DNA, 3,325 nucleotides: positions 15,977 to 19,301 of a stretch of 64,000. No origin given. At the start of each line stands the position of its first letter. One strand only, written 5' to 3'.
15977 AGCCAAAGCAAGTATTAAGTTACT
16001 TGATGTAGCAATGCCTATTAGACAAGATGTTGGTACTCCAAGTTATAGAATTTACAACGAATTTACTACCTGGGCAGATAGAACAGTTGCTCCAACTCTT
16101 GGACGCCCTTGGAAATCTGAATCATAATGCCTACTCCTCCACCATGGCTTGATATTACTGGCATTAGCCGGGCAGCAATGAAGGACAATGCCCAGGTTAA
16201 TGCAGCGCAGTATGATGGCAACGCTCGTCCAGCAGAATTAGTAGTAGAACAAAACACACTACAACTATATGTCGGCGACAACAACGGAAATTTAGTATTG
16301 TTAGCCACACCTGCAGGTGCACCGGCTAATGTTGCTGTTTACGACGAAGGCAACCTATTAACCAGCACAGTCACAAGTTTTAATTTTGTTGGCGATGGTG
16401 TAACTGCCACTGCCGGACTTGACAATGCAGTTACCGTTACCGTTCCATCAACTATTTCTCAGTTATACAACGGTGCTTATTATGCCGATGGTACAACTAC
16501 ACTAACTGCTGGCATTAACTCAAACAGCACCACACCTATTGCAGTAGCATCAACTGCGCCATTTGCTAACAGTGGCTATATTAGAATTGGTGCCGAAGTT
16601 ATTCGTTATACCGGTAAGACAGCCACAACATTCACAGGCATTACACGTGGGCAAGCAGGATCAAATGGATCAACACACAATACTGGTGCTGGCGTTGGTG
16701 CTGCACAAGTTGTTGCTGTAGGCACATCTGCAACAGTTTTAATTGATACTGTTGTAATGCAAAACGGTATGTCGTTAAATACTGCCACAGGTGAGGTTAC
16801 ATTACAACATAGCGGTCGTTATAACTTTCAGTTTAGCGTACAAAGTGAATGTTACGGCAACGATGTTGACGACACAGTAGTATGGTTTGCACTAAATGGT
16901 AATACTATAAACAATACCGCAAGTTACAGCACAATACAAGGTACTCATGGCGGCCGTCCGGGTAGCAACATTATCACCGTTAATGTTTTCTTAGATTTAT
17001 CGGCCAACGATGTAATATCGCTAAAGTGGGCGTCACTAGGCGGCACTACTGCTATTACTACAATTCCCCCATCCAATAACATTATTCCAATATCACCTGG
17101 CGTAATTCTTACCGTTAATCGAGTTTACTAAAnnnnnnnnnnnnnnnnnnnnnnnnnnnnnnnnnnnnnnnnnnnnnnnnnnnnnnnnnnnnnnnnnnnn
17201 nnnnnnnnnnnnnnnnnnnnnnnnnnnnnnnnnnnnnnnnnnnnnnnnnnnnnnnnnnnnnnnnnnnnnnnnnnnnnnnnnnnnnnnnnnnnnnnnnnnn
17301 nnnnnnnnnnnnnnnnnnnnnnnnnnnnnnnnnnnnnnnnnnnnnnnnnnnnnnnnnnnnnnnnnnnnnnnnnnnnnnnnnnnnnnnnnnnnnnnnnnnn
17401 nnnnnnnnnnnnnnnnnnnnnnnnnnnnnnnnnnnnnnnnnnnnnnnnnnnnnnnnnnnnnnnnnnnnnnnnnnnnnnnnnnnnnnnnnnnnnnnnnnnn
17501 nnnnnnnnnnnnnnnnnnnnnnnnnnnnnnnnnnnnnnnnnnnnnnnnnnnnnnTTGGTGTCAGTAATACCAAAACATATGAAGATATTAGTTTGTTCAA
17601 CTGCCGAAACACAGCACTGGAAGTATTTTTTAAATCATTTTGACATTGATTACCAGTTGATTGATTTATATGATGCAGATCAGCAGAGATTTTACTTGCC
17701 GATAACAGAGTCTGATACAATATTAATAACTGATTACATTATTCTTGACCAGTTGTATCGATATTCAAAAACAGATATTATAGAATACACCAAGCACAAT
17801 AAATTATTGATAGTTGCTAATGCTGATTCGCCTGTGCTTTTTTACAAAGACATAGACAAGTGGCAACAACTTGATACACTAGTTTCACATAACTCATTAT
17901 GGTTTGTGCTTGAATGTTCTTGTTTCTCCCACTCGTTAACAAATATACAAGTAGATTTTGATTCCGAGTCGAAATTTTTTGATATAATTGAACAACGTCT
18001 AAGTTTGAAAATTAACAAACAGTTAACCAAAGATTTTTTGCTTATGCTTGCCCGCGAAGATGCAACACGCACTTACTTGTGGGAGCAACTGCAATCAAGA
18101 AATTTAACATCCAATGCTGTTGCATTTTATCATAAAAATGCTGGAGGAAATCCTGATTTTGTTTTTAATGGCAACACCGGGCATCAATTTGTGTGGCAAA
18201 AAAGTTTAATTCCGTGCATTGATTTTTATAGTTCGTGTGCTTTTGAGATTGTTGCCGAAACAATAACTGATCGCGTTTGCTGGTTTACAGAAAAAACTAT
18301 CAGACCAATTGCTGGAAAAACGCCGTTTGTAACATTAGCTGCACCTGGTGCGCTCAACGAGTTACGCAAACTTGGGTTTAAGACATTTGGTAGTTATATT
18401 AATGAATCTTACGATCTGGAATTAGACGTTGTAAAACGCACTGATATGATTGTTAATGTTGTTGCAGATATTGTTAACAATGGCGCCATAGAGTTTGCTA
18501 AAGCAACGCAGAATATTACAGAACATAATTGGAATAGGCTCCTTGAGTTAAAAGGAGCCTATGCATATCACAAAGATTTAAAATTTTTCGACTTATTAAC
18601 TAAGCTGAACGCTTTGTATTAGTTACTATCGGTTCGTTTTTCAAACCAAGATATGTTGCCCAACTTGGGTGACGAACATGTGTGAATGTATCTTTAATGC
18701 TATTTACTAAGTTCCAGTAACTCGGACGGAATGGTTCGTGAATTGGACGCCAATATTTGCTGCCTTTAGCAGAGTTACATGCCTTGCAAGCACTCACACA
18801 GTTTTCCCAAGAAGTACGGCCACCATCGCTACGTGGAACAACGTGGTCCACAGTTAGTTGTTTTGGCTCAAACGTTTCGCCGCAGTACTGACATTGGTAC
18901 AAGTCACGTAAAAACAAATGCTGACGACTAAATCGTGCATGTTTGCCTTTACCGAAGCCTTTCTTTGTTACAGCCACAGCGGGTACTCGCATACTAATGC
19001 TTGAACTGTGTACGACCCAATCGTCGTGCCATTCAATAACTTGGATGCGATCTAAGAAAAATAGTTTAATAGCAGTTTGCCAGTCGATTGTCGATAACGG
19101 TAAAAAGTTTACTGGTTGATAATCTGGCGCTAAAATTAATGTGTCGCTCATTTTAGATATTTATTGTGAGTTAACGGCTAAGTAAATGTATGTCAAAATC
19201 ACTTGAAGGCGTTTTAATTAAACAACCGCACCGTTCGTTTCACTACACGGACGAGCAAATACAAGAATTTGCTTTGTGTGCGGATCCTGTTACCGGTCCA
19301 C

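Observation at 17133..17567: Signal-peptide-bearing staphylococcal-nuclease homologue immediately after a tail-fibre-like gene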

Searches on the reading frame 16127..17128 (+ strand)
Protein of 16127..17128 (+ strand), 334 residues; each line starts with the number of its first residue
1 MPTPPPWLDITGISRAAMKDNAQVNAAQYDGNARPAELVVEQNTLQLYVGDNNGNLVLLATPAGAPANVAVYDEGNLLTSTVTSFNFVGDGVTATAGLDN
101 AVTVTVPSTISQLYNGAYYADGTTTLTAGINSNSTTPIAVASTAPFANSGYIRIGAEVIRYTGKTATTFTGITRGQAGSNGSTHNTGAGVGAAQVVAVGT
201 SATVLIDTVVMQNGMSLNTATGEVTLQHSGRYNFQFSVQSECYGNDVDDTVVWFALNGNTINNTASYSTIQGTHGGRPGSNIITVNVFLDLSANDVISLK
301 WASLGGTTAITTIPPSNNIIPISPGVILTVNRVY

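Call 3: search_protein_families(library=pfam, proteins=[window:16127-17128:+], max_evalue=0.1)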
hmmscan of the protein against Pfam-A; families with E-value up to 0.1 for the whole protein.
window:16127-17128:+ (334 aa): 2 families
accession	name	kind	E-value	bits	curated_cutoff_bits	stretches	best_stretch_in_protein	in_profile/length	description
PF00386.27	C1q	-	0.00033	21.3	23.7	1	201-302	16-106/127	C1q domain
PF06566.16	Chon_Sulph_att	-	0.05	13.9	25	1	154-291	56-189/250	Chondroitin sulphate attachment domain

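Call 4: search_protein_families(library=phrogs, proteins=[window:16127-17128:+], max_evalue=0.01)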
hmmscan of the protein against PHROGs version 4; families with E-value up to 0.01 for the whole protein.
window:16127-17128:+ (334 aa): 6 families
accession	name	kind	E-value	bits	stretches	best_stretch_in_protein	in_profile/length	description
phrog_4406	-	head and packaging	3.4e-11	41.6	1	83-224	2879-3026/3231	virion structural protein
phrog_2885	-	tail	8e-09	33.3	1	122-179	71-128/4179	baseplate wedge subunit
phrog_22827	-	unknown function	3.7e-08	33.4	1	132-175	274-317/613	-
phrog_11439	-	tail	7.5e-08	32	1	124-210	202-292/775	tail fiber protein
phrog_708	-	tail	5.8e-07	28.5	1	123-176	939-991/1383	baseplate wedge subunit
phrog_9689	-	head and packaging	0.0001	23.1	1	115-173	99-156/176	virion structural protein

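Call 25: search_protein_families(library=ncbifam, proteins=[window:16127-17128:+], max_evalue=0.01)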
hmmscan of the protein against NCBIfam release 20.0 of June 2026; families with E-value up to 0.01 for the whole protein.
window:16127-17128:+ (334 aa): 0 families

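Call 58: search_protein_families(library=padloc, proteins=[window:16127-17128:+], max_evalue=0.01)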
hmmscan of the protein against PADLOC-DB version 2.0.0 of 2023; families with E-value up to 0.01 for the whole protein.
window:16127-17128:+ (334 aa): 0 families

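Call 60: search_solved_structures(query=window:16127-17128:+, max_evalue=0.1)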
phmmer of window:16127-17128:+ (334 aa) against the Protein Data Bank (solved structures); distinct sequences matched with E-value up to 0.1: 0.

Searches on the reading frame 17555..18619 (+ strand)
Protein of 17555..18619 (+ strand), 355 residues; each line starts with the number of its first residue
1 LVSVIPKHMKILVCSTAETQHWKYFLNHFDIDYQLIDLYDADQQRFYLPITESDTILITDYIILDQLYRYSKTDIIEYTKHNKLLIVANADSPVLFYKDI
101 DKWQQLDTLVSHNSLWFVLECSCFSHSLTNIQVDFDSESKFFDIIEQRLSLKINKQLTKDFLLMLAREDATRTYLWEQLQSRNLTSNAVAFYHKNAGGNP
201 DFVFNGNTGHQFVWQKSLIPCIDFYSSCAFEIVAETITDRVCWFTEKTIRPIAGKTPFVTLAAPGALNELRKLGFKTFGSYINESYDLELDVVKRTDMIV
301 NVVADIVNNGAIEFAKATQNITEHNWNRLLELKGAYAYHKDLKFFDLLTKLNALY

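Call 3: search_protein_families(library=pfam, proteins=[window:17555-18619:+], max_evalue=0.1)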
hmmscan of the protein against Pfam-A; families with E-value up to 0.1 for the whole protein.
window:17555-18619:+ (355 aa): 0 families

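Call 4: search_protein_families(library=phrogs, proteins=[window:17555-18619:+], max_evalue=0.01)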
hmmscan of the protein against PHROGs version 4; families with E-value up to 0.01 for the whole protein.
window:17555-18619:+ (355 aa): 0 families

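Call 25: search_protein_families(library=ncbifam, proteins=[window:17555-18619:+], max_evalue=0.01)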
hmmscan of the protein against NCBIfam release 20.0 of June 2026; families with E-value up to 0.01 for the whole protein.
window:17555-18619:+ (355 aa): 0 families

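Call 58: search_protein_families(library=padloc, proteins=[window:17579-18619:+], max_evalue=0.01)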
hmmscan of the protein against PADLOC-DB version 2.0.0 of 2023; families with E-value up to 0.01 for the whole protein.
window:17579-18619:+ (347 aa): 0 families

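Call 72: search_solved_structures(query=window:17579-18619:+, max_evalue=10, show_alignments=2)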
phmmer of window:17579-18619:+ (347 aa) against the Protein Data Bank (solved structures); distinct sequences matched with E-value up to 10: 1.
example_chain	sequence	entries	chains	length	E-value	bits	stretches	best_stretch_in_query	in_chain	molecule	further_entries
3db5_A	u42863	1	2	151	0.25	13.6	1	270-322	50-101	PR domain zinc finger protein 4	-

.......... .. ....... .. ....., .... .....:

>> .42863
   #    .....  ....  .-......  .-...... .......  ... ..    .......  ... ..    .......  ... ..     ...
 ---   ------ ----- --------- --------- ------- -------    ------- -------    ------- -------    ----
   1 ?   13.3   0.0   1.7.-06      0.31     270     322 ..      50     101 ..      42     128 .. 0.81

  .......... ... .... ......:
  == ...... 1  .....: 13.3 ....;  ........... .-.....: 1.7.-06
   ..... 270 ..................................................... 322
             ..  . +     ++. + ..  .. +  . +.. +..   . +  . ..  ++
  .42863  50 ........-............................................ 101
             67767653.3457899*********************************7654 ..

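Call 74: find_homologous_proteins(query=window:17579-18619:+, max_evalue=0.001)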
Query window:17579-18619:+ (347 aa): 299 proteins with E <= 0.001 among 2161 candidates; the best 120 are listed.
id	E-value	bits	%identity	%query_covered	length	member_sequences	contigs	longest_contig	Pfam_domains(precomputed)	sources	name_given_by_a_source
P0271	1.3e-233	792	100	100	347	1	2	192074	-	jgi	jgi:hypothetical protein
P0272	3.9e-194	662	81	100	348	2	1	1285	-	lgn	-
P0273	2.0e-189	647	80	100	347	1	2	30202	-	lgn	-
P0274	1.9e-130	453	56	99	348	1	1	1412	-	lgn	-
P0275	4.1e-126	439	56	99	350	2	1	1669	-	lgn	-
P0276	5.1e-89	317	44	98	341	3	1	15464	-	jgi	-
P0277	4.0e-88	314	44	98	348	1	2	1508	-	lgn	-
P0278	3.0e-87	311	42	98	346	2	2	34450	-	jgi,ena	jgi:hypothetical protein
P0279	3.0e-84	301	44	97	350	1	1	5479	-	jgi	-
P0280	4.7e-84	300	42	98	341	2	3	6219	-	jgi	-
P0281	4.1e-83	297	42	98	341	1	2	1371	-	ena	-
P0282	2.2e-82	295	42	99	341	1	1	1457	-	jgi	jgi:hypothetical protein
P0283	1.6e-81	292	42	99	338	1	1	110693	-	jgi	-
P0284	3.4e-80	288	42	96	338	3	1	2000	-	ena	-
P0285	4.2e-80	287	41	97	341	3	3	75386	-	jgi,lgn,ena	-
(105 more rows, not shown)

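Call 77: find_encoding_contigs(protein=P0271, flank=3000, max_places=3)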
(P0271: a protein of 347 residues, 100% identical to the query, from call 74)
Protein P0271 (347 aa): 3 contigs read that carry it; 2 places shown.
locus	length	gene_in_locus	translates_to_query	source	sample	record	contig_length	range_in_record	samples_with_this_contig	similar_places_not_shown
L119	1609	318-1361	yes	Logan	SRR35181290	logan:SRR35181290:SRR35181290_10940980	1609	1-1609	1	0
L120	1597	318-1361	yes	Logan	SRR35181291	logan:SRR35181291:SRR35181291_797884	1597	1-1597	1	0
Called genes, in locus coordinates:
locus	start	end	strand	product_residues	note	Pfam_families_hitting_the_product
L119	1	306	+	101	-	?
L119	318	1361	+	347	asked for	-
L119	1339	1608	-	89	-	?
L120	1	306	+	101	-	?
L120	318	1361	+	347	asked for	-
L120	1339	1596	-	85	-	?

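Call 81: predict_structure(alignment_id=A4)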
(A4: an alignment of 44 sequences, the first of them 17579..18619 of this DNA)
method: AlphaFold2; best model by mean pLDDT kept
length: 347 residues; sequences in the alignment: 44
mean_pLDDT: 93.0   pTM: 0.90
mean pLDDT of the five models: 93.0, 92.9, 91.6, 90.3, 90.1
residues with pLDDT >= 90: 294; 70-90: 34; 50-70: 18; < 50: 1
segments of 3 or more residues with pLDDT < 50: none
pLDDT, mean of each block of 10 residues (from residue 1): 96 96 97 94 97 97 97 97 94 97 97 96 96 88 90 92 95 96 74 65 62 90 95 94 96 97 98 98 98 98 98 98 95 96 90
secondary structure, 60 per line:
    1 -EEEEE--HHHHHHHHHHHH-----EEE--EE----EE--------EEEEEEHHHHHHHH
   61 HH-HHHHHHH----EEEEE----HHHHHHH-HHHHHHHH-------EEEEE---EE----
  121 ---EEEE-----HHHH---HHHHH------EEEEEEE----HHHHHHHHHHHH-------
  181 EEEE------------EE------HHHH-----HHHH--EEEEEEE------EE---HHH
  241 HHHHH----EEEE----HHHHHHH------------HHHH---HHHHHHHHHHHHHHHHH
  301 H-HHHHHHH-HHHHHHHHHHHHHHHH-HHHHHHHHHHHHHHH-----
elements in order: E2-6 H9-20 E26-28 E47-52 H53-62 H64-70 E75-79 H84-90 H92-99 E107-111 E124-127 H133-136 H140-144 E151-157 H162-173 E181-184 H205-208 H214-217 E220-226 H238-245 E250-253 H258-264 H277-280 H284-301 H303-309 H311-326 H328-342

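Call 83: fold_search(model_id=the predicted structure, library=pdb)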
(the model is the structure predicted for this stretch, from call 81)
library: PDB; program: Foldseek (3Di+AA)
matches with E <= 10: 435; with E <= 0.001: 2
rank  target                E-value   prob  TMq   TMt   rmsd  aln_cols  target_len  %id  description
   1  8og1_A                9.8e-05  1.00  0.35  0.21  10.2       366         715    9  Exostosin-like 3 apo enzyme (released 2023-07-12)
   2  7au2_A                8.1e-04  0.96  0.35  0.22  10.5       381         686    9  Cryo-EM structure of human exostosin-like 3 (EXTL3) (released 2022-05-18)
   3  3rhz_B                1.3e-03  0.75  0.28  0.29  13.8       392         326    9  Structure and functional analysis of a new subfamily of glycosyltransferases required for glycosylation of serine-rich (released 2011-06-01)
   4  9hu9_A                1.6e-03  0.92  0.34  0.35  13.1       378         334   10  Glycosyltransferase C from the Limosilactobacillus reuteri accessory secretion system. Complex with UDP-GlcNAc. (released 2025-04-23)
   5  4lzn_A                2.1e-03  0.82  0.30  0.33  17.1       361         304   11  Crystal structure of human PRS1 D65N mutant (released 2015-02-04)
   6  2nzw_C                2.3e-03  0.96  0.40  0.40   9.9       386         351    8  Crystal Structure of alpha1,3-Fucosyltransferase (released 2007-01-23)
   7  7yro_H                3.2e-03  0.87  0.27  0.27   9.4       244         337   14  Crystal structure of mango fucosyltransferase 13 (released 2023-08-16)
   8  8ypy_B                3.4e-03  0.75  0.27  0.29  12.7       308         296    9  Crystal strcuture of human phosphoribosyl pyrophosphate synthetase2 (PRPS2) in complex with ligands (released 2025-03-19)
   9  4twb_A                3.6e-03  0.54  0.23  0.27  16.8       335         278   14  Sulfolobus solfataricus ribose-phosphate pyrophosphokinase (released 2014-07-30)
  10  4w6q_B                4.1e-03  0.66  0.29  0.30  14.1       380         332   11  Glycosyltransferase C from Streptococcus agalactiae (released 2015-07-15)
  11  3qkw_D                4.9e-03  0.57  0.27  0.29  14.1       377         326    8  Structure of Streptococcus parasangunini Gtf3 glycosyltransferase (released 2011-06-08)
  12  3s5j_A                6.3e-03  0.63  0.29  0.32  17.1       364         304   10  2.0A Crystal structure of human phosphoribosyl pyrophosphate synthetase 1 (released 2012-05-23)
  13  4f8e_A                6.3e-03  0.57  0.28  0.30  17.2       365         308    9  Crystal structure of human PRS1 D52H mutant (released 2013-05-22)
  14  4lzo_A                8.5e-03  0.44  0.27  0.29  17.6       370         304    9  Crystal structure of human PRS1 A87T mutant (released 2015-02-04)
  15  2nzw_B                9.5e-03  0.60  0.30  0.30  14.0       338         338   10  Crystal Structure of alpha1,3-Fucosyltransferase (released 2007-01-23)
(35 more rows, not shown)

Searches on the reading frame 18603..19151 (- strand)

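Call 3: search_protein_families(library=pfam, proteins=[window:18603-19151:-], max_evalue=0.1)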
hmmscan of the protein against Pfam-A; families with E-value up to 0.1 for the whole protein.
window:18603-19151:- (183 aa): 5 families
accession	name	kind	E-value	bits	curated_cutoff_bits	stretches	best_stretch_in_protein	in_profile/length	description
PF01844.29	HNH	-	2.5e-18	66.4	21.4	1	87-131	1-46/47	HNH endonuclease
PF14279.12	HNH_5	-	6.3e-16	58.5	27.5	1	87-136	1-50/56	HNH endonuclease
PF13395.12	HNH_4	-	6.9e-06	26.4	22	1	87-132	1-51/54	HNH endonuclease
PF13913.12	zf-C2HC_2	-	0.0057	16.8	27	1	84-99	2-17/25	zinc-finger of a C2HC-type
PF09723.15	Zn_ribbon_8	-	0.074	13.5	34.4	0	85-98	6-19/41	Zinc ribbon domain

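Call 4: search_protein_families(library=phrogs, proteins=[window:18603-19151:-], max_evalue=0.01)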
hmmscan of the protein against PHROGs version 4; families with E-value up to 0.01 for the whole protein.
window:18603-19151:- (183 aa): 40 families (the best 25 are shown)
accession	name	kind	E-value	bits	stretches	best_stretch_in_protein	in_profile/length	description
phrog_16726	-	DNA, RNA and nucleotide metabolism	7.8e-31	108.9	1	3-177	29-188/308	HNH endonuclease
phrog_2118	-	DNA, RNA and nucleotide metabolism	1.7e-17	64.9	1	61-132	153-224/301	HNH endonuclease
phrog_1271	-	DNA, RNA and nucleotide metabolism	1.3e-15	58.6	1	69-135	251-321/361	HNH endonuclease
phrog_8660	-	DNA, RNA and nucleotide metabolism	2e-15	58.4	1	70-132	110-179/196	HNH endonuclease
phrog_589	-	DNA, RNA and nucleotide metabolism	2.1e-15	58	1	64-130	71-139/179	HNH endonuclease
phrog_2214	-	DNA, RNA and nucleotide metabolism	2.2e-15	57.7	1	72-135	181-242/429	HNH endonuclease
phrog_144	-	DNA, RNA and nucleotide metabolism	6.7e-15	56.2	1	64-133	64-136/175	HNH endonuclease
phrog_338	-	DNA, RNA and nucleotide metabolism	3.5e-14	53.9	1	57-134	176-264/340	HNH endonuclease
phrog_14314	-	DNA, RNA and nucleotide metabolism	8.1e-14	53.5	1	78-131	10-63/252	HNH endonuclease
phrog_1035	-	DNA, RNA and nucleotide metabolism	6.8e-13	50.1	1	76-134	151-215/271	endonuclease VII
phrog_5718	-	DNA, RNA and nucleotide metabolism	1.1e-10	42.1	1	76-136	120-180/394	HNH endonuclease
phrog_9545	-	DNA, RNA and nucleotide metabolism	1.3e-10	42.3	1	72-132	100-167/206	HNH endonuclease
phrog_333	-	DNA, RNA and nucleotide metabolism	2.8e-10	41.5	1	73-131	23-80/138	HNH endonuclease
phrog_16986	-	unknown function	3e-10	41.1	1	76-132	12-68/248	-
phrog_6050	-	DNA, RNA and nucleotide metabolism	3.5e-10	40.3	1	77-132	304-360/402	HNH endonuclease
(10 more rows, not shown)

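Call 58: search_protein_families(library=padloc, proteins=[window:18603-19151:-], max_evalue=0.01)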
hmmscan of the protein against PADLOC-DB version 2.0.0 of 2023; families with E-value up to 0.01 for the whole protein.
window:18603-19151:- (183 aa): 33 families (the best 25 are shown)
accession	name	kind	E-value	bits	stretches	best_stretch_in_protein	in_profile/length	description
PDLC00315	PtuB1|PtuB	-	3e-10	38.3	1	78-133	24-80/227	Unknown function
PDLC04271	PDC-M01B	-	2.2e-08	31.7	1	83-152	90-162/291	-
PDLC00321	PtuB1|PtuB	-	1.7e-06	26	1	86-156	40-112/223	Unknown function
PDLC00351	PtuB1|PtuB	-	3.3e-06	25.3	1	76-135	48-111/195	Unknown function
PDLC00331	PtuB1|PtuB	-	4.4e-06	24.4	1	87-133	36-84/222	Unknown function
PDLC00337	PtuB1|PtuB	-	7e-06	24.1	1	85-136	57-113/216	Unknown function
PDLC04256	PDC-M01B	-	8.4e-06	23.5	1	67-134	88-155/285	-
PDLC03418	REase_II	-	1.2e-05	22.7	1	85-130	325-370/372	Type II restriction enzyme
PDLC00325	PtuB1|PtuB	-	1.4e-05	22.9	1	76-138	43-110/213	Unknown function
PDLC00317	PtuB1|PtuB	-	3.4e-05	21.8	1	85-131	60-105/244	Unknown function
PDLC02859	DpdF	-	3.6e-05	20.4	1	81-129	4-52/545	DpdF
PDLC04259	PDC-M01B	-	4.9e-05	21.4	1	80-150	90-158/277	-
PDLC00345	PtuB1|PtuB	-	5.4e-05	20.8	1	77-133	44-105/223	Unknown function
PDLC04264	PDC-M01B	-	6.4e-05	20.9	1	67-136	82-151/282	-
PDLC00350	PtuB1|PtuB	-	8.5e-05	20.6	1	76-132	41-102/224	Unknown function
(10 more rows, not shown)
